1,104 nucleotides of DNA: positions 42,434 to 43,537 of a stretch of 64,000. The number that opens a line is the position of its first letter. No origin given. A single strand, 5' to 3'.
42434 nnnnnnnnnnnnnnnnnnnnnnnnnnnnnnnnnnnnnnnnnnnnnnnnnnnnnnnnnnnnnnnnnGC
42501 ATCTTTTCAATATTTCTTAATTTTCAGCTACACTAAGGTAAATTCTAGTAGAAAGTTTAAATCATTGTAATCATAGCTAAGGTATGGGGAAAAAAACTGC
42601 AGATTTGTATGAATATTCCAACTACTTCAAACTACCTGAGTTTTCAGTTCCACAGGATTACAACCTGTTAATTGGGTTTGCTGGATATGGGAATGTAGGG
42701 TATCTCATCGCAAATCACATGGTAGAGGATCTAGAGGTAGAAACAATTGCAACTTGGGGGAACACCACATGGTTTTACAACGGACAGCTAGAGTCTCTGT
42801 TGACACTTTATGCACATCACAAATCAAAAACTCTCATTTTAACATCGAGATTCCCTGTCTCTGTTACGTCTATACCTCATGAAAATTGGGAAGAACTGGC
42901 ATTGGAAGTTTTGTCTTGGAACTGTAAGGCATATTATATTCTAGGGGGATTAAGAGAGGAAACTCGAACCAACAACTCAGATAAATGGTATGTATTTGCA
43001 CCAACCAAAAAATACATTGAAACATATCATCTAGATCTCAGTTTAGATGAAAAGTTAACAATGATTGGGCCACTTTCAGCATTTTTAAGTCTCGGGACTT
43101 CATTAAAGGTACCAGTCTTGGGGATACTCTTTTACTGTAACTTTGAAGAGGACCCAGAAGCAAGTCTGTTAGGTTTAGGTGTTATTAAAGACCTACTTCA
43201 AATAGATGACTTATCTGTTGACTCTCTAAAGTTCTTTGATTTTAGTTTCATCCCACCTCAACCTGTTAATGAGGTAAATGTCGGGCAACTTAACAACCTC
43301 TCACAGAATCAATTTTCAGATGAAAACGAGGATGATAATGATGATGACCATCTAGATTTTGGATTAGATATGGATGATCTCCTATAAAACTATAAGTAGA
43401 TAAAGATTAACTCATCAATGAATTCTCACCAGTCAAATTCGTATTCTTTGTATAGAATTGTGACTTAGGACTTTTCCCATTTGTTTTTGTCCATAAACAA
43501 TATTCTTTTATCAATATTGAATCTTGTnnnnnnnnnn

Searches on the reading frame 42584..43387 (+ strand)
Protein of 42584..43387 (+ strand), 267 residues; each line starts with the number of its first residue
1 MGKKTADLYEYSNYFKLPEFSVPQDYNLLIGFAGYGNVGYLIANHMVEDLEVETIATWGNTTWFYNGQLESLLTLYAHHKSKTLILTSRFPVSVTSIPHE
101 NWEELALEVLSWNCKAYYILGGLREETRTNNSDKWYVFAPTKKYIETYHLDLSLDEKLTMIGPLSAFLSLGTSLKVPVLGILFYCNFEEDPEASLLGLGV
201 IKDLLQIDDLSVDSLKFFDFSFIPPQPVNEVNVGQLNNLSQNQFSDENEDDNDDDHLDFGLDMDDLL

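Call 73: search_protein_families(library=pfam, proteins=[window:42584-43387:+], max_evalue=0.001)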
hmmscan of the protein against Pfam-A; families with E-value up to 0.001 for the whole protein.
window:42584-43387:+ (267 aa): 1 family
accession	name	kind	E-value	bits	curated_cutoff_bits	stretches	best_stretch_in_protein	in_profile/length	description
PF09754.15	PAC2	-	1.8e-13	51.2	25.8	1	28-215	1-200/215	PAC2 family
